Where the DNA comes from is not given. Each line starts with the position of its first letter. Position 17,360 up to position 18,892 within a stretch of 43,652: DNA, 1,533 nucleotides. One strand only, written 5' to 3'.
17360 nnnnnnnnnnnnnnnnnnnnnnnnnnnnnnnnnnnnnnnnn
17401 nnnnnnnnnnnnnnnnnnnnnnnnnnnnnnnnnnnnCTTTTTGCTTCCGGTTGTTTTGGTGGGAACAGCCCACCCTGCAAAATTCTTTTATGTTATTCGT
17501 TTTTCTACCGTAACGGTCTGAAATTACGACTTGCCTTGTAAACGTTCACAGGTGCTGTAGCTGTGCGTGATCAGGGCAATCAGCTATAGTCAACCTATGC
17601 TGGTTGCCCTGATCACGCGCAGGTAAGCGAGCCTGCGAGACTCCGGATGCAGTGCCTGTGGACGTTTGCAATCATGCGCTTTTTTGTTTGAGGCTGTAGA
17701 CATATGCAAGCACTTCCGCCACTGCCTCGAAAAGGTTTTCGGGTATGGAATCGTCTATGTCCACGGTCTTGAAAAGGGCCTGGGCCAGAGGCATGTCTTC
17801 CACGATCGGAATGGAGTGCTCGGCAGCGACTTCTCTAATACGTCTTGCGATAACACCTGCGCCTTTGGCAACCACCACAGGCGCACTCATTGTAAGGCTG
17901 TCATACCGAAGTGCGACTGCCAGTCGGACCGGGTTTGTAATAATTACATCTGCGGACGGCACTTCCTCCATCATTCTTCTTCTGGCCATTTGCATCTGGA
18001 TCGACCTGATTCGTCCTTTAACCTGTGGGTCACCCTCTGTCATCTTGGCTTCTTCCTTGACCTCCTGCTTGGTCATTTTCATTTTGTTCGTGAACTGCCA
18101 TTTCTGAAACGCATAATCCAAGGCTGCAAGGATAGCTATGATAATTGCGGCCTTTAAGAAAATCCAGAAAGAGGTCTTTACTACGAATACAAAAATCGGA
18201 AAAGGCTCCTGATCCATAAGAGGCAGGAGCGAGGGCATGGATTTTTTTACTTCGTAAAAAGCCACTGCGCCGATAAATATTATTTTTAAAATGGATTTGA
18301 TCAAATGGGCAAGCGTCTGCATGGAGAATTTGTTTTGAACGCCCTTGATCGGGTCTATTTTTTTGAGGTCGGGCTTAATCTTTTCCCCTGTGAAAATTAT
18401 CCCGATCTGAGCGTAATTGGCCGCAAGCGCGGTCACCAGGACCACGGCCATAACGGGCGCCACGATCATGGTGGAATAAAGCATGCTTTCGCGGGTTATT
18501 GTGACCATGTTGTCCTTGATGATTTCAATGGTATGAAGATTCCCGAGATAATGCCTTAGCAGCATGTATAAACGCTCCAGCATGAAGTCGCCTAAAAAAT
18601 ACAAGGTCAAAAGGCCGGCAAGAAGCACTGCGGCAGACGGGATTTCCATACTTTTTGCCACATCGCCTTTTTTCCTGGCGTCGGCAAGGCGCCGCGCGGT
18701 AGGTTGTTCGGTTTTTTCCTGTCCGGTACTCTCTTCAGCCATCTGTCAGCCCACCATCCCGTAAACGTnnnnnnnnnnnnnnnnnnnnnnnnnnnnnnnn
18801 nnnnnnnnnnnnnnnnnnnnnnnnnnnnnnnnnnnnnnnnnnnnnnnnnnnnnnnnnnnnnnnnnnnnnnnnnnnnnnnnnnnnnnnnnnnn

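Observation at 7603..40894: Families A and B are related, and all six copies are co-oriented with the surrounding transcription units and hug gene ends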

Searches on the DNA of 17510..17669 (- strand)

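Call 71: search_dna_similar(query=window:17510-17669:-, collection=plasmids, mode=distant, max_evalue=0.001, max_rows=10)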
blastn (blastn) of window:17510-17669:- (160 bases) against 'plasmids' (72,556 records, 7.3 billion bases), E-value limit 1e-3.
No match.

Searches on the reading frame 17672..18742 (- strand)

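Call 13: search_protein_families(library=ncbifam, proteins=[window:17672-18742:-])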
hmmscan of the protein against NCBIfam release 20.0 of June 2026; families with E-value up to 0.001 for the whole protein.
window:17672-18742:- (356 aa): 9 families
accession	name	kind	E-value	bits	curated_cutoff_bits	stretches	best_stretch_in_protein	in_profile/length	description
TIGR00328.1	flhB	equivalog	1.2e-121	406.1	349.25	1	8-354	1-347/348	flagellar biosynthesis protein FlhB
NF009411.0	PRK12772.1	equivalog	1.2e-101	341.1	739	1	8-354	263-609/610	fused FliR family export protein/FlhB family type III secretion system protein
TIGR01404.2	FlhB_rel_III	equivalog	9e-95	317.9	358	1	9-350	1-340/341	type III secretion system export apparatus subunit SctU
NF009117.0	PRK12468.1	equivalog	4.9e-85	285.6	712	1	1-353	1-352/386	flagellar biosynthesis protein FlhB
NF009364.0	PRK12721.1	equivalog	5.4e-72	242.9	381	1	8-353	2-345/352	EscU/YscU/HrcU family type III secretion system export apparatus switch protein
NF004950.0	PRK06298.1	equivalog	1.6e-68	231.4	434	1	9-354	3-347/360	type III secretion system protein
NF009412.0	PRK12773.1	equivalog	3.6e-58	197.3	886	1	8-352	301-646/649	flagellar biosynthesis protein FlhB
NF006017.0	PRK08156.1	equivalog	3.5e-46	158.1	394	1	9-349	3-336/367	EscU/YscU/HrcU family type III secretion system export apparatus switch protein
TIGR00789.1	flhB_rel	hypoth_equivalog_domain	1.3e-21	76.6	117.35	1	273-353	3-82/84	FlhB-like flagellar biosynthesis protein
